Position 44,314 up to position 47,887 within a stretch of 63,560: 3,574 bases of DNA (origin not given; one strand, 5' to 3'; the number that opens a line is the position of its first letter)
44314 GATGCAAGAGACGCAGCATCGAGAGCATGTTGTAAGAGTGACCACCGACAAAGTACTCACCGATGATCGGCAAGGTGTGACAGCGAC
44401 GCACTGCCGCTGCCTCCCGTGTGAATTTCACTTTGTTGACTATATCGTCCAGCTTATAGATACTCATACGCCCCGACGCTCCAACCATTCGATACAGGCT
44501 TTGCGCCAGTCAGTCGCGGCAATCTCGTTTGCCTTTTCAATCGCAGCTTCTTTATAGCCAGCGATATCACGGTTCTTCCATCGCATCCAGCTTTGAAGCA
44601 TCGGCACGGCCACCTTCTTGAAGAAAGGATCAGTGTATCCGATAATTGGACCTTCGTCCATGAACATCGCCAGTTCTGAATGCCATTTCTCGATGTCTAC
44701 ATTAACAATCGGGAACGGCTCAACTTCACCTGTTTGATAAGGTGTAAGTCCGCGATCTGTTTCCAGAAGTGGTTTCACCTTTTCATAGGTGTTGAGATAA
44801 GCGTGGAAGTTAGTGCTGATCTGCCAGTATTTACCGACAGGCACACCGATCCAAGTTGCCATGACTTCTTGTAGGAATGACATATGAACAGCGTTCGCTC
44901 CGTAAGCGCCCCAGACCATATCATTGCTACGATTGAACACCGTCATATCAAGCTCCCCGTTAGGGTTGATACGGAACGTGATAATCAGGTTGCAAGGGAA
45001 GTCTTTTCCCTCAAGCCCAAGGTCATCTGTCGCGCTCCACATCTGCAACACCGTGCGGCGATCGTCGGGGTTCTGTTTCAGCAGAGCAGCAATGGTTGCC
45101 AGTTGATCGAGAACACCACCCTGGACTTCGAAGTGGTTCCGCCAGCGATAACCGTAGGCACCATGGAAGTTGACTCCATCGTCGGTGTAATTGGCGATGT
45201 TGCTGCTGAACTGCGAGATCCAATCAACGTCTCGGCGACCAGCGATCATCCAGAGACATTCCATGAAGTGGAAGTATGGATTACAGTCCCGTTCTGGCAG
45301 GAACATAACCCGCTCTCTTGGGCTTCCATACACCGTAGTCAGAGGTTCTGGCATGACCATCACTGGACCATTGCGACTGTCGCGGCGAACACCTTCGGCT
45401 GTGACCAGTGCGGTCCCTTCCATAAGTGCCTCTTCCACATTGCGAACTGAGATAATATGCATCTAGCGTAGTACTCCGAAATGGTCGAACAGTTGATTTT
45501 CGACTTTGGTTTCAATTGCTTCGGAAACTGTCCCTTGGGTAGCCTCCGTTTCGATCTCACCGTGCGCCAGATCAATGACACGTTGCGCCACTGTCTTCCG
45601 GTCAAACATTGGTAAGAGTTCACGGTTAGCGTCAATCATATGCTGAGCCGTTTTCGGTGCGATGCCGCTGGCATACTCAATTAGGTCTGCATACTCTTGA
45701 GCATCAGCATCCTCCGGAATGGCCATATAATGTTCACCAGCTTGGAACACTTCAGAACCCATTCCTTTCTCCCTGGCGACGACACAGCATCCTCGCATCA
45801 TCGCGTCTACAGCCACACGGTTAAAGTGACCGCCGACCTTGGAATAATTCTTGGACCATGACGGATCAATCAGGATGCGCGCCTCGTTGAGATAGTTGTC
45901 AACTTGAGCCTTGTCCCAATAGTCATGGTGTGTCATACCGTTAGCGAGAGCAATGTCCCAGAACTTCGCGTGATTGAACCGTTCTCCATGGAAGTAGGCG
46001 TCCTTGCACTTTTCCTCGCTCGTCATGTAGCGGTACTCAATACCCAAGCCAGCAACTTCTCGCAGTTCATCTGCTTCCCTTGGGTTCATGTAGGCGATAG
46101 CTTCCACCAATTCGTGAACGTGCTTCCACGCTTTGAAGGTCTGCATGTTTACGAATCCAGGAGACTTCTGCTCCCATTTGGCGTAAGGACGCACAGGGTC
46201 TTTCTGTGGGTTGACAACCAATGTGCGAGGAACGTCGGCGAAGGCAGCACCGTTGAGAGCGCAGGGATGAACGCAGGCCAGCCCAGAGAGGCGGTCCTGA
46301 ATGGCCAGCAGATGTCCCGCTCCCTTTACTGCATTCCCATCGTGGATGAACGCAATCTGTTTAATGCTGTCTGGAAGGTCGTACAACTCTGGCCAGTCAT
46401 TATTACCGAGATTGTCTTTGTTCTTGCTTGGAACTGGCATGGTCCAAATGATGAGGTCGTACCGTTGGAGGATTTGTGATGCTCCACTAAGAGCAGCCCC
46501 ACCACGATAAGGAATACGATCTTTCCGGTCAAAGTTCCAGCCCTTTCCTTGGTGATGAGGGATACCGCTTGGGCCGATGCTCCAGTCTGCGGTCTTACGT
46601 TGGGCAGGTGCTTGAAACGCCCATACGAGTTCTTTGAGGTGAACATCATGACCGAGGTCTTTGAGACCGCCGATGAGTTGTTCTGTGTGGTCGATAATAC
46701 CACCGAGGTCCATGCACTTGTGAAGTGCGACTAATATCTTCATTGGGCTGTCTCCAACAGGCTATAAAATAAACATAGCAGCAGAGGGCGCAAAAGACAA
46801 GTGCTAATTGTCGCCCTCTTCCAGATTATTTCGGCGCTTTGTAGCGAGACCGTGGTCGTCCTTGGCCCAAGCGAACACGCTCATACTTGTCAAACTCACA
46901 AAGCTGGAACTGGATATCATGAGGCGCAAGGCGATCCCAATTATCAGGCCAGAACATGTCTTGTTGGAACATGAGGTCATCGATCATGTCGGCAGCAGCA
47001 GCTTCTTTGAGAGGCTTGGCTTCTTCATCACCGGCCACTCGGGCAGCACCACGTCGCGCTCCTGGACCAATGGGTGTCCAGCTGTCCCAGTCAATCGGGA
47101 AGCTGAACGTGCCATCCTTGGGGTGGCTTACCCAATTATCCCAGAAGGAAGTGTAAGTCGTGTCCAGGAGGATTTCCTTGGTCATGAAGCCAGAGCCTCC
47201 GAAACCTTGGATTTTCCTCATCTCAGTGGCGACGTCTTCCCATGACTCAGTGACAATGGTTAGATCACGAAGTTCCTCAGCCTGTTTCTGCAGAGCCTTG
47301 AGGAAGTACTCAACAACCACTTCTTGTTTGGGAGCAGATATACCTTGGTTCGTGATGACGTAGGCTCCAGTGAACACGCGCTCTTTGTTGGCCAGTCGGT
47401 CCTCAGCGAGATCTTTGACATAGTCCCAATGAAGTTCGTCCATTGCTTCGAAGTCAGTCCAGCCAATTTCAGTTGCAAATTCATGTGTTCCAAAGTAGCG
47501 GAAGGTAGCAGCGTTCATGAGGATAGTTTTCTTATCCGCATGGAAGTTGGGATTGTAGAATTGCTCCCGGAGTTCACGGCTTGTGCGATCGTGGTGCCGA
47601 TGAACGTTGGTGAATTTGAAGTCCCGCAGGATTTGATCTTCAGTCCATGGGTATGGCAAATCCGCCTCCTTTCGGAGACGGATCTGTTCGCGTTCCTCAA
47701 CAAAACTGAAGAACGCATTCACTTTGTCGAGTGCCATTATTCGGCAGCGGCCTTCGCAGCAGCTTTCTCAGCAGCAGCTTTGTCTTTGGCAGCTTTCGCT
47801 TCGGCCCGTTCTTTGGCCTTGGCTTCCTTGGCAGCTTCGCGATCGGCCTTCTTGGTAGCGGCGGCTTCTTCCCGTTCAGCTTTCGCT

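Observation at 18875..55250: Sixteen sigma70-like promoters share a dyad-symmetric 17-18 bp element overlapping the -35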

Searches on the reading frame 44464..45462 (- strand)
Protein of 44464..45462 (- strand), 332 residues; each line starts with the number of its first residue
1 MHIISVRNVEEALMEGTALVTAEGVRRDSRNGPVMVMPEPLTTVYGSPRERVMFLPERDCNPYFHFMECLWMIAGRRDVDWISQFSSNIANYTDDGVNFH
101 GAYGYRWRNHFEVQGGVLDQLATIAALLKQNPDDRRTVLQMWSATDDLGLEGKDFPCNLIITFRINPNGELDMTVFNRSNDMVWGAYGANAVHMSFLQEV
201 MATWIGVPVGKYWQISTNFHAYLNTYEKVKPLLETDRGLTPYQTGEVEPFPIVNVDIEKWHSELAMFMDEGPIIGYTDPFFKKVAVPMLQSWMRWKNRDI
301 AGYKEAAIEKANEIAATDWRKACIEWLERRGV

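Call 19: search_protein_families(library=phrogs, proteins=[window:44464-45462:-], max_evalue=0.00001)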
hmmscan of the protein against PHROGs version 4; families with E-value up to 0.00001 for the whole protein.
window:44464-45462:- (332 aa): 4 families
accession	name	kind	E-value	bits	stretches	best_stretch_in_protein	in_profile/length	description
phrog_5131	-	DNA, RNA and nucleotide metabolism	2.8e-124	416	1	1-330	1-338/357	thymidylate synthase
phrog_3676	-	DNA, RNA and nucleotide metabolism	1.3e-41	144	1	15-230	19-235/351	thymidylate synthase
phrog_160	-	DNA, RNA and nucleotide metabolism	1.9e-35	123.3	1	4-237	27-268/335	thymidylate synthase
phrog_5682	-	DNA, RNA and nucleotide metabolism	1.1e-16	61.8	1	100-257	40-184/209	thymidylate synthase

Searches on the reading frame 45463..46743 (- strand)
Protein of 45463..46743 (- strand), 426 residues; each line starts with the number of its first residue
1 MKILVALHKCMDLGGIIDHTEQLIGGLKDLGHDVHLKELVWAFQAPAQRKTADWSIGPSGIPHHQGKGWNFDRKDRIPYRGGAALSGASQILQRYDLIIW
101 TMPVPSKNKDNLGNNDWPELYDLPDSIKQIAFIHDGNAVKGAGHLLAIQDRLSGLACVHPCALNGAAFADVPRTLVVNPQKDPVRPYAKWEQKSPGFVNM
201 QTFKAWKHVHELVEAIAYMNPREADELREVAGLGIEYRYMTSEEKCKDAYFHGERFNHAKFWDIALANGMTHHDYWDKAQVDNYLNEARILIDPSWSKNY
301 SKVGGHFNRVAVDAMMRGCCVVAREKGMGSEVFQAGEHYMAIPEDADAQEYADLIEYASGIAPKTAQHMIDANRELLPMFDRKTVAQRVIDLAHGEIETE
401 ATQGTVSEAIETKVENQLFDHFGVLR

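Call 9: search_protein_families(library=phrogs, proteins=[window:45463-46743:-], max_evalue=0.001)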
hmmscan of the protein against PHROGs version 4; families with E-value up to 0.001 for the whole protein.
window:45463-46743:- (426 aa): 0 families

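Call 20: search_protein_families(library=pfam, proteins=[window:45463-46743:-], max_evalue=0.01)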
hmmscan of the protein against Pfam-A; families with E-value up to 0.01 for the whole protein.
window:45463-46743:- (426 aa): 3 families
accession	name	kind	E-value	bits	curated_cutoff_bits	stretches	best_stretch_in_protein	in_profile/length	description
PF00534.26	Glycos_transf_1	-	1.7e-08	34.7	26.4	1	190-374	11-170/172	Glycosyl transferases group 1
PF13692.12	Glyco_trans_1_4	-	2.2e-06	28.4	27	1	266-356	57-137/142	Glycosyl transferases group 1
PF13524.12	Glyco_trans_1_2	-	0.00045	20.6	25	1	250-375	18-127/144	Glycosyl transferase-like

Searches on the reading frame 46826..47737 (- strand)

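Call 35: search_protein_families(library=pfam, proteins=[window:46826-47737:-], max_evalue=0.01)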
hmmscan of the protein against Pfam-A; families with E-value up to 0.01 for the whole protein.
window:46826-47737:- (303 aa): 1 family
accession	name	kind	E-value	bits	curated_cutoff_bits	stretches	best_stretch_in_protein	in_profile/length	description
PF18723.6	HMUDK_hel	-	5.3e-33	115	25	1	6-290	4-276/281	5-hmdU DNA kinase, helical domain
